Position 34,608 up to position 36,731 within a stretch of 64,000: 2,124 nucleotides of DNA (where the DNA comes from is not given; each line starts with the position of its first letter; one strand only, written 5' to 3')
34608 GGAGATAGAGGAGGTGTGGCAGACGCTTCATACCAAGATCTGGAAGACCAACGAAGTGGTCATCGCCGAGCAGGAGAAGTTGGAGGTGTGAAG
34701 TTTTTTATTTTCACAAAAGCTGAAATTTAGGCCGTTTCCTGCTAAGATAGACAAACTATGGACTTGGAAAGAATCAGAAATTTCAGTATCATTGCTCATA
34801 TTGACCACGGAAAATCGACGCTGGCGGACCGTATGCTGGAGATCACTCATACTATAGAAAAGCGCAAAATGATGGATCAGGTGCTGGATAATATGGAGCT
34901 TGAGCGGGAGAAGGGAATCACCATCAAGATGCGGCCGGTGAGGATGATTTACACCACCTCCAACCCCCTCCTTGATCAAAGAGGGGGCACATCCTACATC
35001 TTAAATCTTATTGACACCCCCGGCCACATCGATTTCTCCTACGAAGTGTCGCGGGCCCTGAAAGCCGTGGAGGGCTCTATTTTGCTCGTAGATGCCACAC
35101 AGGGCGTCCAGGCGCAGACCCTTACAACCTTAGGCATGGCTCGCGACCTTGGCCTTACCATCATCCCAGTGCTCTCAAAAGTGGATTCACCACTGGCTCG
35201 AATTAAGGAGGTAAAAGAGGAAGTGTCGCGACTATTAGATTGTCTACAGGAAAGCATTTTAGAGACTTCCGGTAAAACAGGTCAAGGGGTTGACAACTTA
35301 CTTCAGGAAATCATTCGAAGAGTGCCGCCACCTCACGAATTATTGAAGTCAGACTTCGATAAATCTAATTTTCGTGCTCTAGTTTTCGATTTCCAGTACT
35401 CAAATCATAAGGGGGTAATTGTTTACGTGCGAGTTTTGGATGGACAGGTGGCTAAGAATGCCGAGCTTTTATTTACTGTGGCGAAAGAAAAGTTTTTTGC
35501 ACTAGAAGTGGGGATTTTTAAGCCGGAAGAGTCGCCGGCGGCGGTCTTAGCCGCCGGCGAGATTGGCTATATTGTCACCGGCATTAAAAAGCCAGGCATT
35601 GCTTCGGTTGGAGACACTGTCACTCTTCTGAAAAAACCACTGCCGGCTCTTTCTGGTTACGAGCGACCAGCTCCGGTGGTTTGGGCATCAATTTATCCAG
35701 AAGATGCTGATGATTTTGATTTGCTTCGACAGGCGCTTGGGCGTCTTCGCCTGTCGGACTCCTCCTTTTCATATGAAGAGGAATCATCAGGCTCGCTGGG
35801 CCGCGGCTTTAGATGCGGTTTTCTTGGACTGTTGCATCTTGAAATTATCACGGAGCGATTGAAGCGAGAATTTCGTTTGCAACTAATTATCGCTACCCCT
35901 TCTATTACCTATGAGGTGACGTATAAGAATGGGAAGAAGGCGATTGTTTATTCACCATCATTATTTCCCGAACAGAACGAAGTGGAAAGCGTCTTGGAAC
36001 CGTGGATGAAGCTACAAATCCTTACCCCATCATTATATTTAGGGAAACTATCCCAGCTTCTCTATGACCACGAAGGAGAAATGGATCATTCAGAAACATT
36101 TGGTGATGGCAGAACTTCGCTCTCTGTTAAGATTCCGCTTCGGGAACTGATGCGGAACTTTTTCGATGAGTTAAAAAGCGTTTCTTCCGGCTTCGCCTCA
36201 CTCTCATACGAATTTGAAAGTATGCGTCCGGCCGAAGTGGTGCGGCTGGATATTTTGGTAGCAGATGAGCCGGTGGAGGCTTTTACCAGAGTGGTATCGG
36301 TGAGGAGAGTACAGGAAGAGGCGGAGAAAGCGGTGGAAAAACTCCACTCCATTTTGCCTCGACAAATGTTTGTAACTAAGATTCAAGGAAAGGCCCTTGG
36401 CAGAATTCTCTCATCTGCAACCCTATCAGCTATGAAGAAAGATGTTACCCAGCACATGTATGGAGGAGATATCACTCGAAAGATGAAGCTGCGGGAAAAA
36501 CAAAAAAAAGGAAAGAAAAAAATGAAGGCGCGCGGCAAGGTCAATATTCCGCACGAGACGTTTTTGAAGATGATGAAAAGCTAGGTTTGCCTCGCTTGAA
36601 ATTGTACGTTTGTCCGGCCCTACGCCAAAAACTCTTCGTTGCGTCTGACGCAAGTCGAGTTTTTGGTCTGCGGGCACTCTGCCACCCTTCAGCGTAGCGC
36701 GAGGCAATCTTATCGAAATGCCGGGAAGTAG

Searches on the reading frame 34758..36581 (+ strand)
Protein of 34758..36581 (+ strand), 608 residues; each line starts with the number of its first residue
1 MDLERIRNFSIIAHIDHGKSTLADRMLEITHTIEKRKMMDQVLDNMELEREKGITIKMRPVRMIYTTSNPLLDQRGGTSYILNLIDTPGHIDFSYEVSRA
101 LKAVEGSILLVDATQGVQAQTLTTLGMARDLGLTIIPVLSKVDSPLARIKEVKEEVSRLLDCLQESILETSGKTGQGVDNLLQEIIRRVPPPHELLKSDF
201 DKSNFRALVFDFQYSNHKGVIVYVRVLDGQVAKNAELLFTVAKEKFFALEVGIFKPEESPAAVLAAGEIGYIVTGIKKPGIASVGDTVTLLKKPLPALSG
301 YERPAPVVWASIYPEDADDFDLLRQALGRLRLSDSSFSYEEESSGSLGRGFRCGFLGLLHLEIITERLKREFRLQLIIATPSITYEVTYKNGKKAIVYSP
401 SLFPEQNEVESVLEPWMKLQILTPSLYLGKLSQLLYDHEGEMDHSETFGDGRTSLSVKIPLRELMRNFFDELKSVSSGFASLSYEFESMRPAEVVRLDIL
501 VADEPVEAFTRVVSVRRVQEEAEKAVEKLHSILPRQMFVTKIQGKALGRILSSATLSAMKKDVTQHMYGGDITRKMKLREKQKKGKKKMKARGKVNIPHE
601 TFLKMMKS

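Call 98: find_homologous_proteins(query=window:34758-36581:+, max_evalue=1e-50)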
Query window:34758-36581:+ (608 aa): 8000 proteins with E <= 1e-50 among 8000 candidates; the best 120 are listed.
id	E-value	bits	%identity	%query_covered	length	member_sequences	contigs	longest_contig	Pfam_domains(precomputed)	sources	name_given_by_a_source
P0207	0.0e+0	1114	85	100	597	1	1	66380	PF00679.31,PF14492.13,PF06421.18,PF00009.34,PF03144.32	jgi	jgi:GTP-binding protein LepA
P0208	0.0e+0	1108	83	100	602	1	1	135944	PF00679.31,PF14492.13,PF06421.18,PF00009.34,PF03144.32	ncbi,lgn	-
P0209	0.0e+0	1094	84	100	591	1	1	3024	PF00679.31,PF14492.13,PF06421.18,PF00009.34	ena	-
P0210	0.0e+0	1040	79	100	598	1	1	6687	PF00679.31,PF14492.13,PF06421.18,PF00009.34,PF03144.32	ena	-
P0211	0.0e+0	1034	78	100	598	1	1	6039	PF00679.31,PF14492.13,PF06421.18,PF00009.34,PF03144.32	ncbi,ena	-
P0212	0.0e+0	1033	76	100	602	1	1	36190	PF00679.31,PF14492.13,PF06421.18,PF00009.34,PF03144.32,PF22042.3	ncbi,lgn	-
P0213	0.0e+0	1032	78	100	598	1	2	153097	PF00679.31,PF14492.13,PF06421.18,PF00009.34,PF03144.32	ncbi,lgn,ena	ncbi:MAG: translation elongation factor 4 [bacterium]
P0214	0.0e+0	1029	78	100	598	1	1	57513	PF00679.31,PF14492.13,PF06421.18,PF00009.34,PF03144.32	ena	-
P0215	0.0e+0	1027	79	100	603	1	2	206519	PF00679.31,PF14492.13,PF06421.18,PF00009.34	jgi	jgi:GTP-binding protein LepA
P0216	0.0e+0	1027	78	100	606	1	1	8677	PF00679.31,PF14492.13,PF06421.18,PF00009.34,PF03144.32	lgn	-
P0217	0.0e+0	1025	77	100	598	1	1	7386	PF00679.31,PF14492.13,PF06421.18,PF00009.34,PF03144.32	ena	-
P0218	0.0e+0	1025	77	100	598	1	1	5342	PF00679.31,PF14492.13,PF06421.18,PF00009.34,PF03144.32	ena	-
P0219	0.0e+0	1025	77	100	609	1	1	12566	PF00679.31,PF14492.13,PF06421.18,PF00009.34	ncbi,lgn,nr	ncbi:MAG: translation elongation factor 4 [Candidatus Pacebacteria bacterium]|nr:translation elongat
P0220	0.0e+0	1020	77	100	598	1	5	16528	PF00679.31,PF14492.13,PF06421.18,PF00009.34,PF03144.32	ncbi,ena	-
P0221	0.0e+0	1019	76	100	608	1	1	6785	PF00679.31,PF14492.13,PF06421.18,PF00009.34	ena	-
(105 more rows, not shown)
